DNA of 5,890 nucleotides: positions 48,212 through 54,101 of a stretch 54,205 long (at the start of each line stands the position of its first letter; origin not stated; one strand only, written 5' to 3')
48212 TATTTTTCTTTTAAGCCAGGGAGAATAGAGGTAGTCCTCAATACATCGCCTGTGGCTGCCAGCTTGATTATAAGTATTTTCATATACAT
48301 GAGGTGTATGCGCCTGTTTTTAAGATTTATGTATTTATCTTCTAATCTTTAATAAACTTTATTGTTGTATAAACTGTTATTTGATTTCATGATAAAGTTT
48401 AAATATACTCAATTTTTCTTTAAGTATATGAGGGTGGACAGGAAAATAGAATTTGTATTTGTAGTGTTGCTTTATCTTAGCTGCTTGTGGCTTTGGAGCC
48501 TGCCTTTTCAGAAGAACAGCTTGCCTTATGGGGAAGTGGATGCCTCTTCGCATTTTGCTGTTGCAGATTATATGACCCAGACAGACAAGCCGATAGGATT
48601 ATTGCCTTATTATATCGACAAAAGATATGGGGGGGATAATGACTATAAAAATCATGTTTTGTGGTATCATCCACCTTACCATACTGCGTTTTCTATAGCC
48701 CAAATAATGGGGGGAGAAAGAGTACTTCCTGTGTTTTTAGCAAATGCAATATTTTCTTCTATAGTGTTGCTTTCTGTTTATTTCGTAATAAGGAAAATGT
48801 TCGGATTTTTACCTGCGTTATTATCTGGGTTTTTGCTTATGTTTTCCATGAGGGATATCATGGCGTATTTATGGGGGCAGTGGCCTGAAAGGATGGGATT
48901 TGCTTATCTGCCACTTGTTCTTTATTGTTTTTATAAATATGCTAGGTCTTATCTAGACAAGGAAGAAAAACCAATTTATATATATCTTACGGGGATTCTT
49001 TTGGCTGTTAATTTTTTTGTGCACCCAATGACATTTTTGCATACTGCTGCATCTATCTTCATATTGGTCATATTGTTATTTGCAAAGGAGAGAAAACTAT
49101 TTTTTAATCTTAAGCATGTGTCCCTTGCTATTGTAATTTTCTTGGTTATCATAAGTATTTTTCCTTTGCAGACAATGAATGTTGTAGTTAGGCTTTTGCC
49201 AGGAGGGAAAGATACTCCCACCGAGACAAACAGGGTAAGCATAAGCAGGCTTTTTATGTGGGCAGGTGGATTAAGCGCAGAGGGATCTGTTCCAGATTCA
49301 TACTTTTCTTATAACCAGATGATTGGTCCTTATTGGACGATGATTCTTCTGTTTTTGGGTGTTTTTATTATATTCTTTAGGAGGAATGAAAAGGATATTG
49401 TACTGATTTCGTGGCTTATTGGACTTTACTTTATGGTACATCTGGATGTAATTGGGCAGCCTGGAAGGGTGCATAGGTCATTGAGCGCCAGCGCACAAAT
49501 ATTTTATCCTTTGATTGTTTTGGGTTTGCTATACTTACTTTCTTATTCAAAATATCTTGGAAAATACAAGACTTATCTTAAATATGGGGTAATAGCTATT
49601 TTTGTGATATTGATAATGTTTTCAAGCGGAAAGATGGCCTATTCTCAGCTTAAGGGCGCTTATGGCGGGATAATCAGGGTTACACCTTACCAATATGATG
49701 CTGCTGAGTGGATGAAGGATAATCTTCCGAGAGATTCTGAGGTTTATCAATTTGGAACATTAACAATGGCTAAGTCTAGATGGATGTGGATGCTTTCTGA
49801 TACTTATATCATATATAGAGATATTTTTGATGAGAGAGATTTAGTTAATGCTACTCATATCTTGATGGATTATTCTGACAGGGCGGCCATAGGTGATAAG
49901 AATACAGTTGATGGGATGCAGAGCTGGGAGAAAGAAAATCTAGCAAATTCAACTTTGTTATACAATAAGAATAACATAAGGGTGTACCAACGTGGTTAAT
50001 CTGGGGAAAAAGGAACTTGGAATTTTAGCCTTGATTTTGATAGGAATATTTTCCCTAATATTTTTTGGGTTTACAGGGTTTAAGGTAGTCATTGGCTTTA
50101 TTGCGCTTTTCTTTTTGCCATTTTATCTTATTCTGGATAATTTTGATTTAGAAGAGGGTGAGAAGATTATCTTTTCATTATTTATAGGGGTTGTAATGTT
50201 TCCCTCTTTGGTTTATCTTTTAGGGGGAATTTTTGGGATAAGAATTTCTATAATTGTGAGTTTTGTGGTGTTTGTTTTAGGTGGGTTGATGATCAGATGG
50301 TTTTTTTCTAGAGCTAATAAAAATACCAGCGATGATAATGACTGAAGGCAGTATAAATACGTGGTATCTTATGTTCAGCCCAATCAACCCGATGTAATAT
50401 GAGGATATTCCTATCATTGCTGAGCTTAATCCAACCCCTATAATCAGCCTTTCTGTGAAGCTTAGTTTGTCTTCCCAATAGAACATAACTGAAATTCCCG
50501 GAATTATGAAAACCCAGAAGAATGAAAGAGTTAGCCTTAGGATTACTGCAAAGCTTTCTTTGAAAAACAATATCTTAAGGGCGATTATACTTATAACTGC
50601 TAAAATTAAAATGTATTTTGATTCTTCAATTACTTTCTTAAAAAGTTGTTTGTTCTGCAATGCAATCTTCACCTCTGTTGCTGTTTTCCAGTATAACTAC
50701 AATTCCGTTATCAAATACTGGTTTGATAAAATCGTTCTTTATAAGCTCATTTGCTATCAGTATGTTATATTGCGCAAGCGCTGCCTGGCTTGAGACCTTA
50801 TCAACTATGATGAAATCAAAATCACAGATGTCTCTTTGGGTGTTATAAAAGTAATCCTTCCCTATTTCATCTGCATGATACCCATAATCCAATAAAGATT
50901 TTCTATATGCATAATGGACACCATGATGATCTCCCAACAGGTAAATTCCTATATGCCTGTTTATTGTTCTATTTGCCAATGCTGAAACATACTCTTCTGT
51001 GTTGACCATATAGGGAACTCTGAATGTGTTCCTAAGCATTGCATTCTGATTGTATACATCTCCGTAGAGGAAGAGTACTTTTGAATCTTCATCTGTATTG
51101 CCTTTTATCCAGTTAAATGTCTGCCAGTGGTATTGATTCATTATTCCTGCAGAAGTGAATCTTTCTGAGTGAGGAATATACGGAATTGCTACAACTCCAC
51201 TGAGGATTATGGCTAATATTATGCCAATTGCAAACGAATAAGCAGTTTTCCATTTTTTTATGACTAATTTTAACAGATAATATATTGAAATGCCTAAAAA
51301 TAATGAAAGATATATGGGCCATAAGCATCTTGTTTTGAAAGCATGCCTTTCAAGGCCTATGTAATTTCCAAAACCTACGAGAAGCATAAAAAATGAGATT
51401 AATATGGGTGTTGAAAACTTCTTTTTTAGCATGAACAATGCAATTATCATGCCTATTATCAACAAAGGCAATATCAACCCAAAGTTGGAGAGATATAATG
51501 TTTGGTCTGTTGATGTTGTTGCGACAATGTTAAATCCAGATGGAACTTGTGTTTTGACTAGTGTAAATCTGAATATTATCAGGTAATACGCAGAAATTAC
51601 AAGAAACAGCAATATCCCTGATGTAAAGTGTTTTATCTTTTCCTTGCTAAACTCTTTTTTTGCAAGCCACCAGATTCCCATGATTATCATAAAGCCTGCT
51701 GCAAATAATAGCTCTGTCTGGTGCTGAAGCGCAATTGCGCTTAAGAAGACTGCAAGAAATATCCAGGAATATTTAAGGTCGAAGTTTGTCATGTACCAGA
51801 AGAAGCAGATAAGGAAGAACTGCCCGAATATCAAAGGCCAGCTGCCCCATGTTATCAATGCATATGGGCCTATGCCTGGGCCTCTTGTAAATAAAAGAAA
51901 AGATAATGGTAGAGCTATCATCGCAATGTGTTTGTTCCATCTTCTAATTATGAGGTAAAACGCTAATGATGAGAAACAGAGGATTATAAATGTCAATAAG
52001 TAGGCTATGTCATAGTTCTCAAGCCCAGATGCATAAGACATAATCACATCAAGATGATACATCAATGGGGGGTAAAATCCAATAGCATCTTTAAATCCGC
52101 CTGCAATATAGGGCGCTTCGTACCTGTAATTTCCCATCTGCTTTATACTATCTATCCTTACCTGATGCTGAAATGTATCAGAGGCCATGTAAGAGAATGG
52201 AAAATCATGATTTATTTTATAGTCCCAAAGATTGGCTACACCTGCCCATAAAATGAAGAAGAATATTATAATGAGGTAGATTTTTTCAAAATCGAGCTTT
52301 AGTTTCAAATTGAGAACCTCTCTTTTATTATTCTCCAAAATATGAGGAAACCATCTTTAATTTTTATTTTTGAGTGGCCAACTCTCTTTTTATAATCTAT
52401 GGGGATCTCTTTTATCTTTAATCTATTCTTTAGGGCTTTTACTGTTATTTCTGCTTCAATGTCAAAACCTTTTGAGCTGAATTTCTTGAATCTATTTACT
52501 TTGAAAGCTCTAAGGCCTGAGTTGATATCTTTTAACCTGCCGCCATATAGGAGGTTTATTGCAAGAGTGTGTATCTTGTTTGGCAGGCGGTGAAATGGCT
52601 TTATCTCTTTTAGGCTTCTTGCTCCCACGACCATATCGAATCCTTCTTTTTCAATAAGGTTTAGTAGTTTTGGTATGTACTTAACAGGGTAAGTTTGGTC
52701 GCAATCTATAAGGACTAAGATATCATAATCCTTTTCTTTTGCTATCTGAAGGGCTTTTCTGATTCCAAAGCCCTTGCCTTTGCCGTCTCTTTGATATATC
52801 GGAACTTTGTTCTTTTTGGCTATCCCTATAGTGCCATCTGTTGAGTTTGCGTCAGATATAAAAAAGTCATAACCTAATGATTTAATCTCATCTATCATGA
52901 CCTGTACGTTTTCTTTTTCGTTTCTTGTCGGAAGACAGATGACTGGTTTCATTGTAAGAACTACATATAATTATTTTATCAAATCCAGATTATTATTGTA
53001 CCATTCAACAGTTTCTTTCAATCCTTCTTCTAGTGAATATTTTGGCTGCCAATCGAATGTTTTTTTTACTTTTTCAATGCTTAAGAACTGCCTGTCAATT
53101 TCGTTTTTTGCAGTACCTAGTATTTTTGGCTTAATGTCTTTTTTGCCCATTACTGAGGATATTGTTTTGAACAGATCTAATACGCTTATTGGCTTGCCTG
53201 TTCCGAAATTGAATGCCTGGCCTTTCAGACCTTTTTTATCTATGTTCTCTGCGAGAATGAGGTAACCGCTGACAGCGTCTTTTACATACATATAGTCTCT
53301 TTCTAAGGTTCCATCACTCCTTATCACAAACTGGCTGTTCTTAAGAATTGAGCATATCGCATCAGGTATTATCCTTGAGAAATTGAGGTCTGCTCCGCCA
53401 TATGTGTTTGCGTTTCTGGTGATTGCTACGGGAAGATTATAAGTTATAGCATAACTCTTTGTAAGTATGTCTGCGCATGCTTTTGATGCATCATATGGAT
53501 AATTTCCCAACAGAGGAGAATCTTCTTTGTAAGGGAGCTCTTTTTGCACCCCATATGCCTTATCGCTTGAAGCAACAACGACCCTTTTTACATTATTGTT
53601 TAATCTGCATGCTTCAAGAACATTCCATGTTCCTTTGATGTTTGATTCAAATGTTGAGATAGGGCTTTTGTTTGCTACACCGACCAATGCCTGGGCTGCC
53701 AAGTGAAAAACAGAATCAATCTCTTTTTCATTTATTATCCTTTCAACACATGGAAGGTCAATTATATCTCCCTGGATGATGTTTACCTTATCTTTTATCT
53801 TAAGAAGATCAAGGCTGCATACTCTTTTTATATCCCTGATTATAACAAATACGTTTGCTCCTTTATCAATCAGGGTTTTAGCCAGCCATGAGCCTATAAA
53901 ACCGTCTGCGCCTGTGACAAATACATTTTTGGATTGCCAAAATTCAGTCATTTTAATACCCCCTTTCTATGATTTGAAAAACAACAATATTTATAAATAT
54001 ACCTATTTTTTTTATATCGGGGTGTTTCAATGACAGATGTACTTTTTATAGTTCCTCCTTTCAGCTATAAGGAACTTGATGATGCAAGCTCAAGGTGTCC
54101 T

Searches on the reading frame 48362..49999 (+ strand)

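Call 47: search_protein_families(library=pfam, proteins=[window:48362-49999:+], max_evalue=0.0001)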
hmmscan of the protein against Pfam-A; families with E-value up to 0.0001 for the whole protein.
window:48362-49999:+ (545 aa): 2 families
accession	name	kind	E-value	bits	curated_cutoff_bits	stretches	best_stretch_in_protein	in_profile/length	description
PF20176.3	DUF6541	-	2e-11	43.4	29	1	32-461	96-540/646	Family of unknown function (DUF6541)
PF13231.12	PMT_2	-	6.9e-07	30.1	26.1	1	112-265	13-155/160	Dolichyl-phosphate-mannose-protein mannosyltransferase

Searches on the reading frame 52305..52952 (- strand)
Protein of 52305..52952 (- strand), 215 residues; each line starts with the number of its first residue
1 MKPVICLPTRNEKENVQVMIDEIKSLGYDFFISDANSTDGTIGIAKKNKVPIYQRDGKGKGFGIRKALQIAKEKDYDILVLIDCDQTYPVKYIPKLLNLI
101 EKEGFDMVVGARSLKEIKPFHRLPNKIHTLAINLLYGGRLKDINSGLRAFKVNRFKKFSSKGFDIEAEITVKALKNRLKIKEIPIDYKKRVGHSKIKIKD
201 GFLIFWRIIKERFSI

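Call 77: search_protein_families(library=pfam, proteins=[window:52305-52952:-], max_evalue=0.05)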
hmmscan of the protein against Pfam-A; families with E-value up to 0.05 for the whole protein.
window:52305-52952:- (215 aa): 2 families
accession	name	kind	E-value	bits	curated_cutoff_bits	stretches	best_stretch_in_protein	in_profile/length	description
PF00535.33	Glycos_transf_2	-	7.6e-16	58.9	23.3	1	5-132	2-132/168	Glycosyl transferase family 2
PF10431.15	ClpB_D2-small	-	0.0086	16.5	21.9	0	86-117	24-55/81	C-terminal, D2-small domain, of ClpB protein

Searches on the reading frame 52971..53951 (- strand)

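Call 77: search_protein_families(library=pfam, proteins=[window:52971-53951:-], max_evalue=0.05)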
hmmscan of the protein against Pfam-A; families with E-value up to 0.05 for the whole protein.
window:52971-53951:- (326 aa): 10 families
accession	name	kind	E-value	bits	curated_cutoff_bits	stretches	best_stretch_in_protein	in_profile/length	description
PF16363.11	GDP_Man_Dehyd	-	1.3e-56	192.9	27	1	11-314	1-332/332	GDP-mannose 4,6 dehydratase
PF01370.27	Epimerase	-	1.3e-53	182.3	20.9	1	10-249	1-239/240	NAD dependent epimerase/dehydratase family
PF02719.21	Polysacc_synt_2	-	1.9e-20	73.7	20.2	1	10-284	1-267/293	Polysaccharide biosynthesis protein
PF01073.25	3Beta_HSD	-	2.2e-17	63.4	22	1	12-270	2-270/280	3-beta hydroxysteroid dehydrogenase/isomerase family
PF04321.23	RmlD_sub_bind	-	2.3e-10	40.5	27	1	9-195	2-163/287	RmlD substrate binding domain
PF07993.18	NAD_binding_4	-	3.5e-09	36.6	20.1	1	12-184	1-208/258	Male sterility protein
PF13460.12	NAD_binding_10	-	1.2e-07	32.2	27.2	1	14-166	1-134/184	NAD(P)H-binding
PF05368.20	NmrA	-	6.7e-06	26.3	27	1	7-84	2-76/298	NmrA-like family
PF00106.31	adh_short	-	9.2e-06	25.7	26.6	1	8-114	1-118/195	short chain dehydrogenase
PF08659.16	KR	-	1.8e-05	25.2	22.6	1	10-130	3-137/180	KR domain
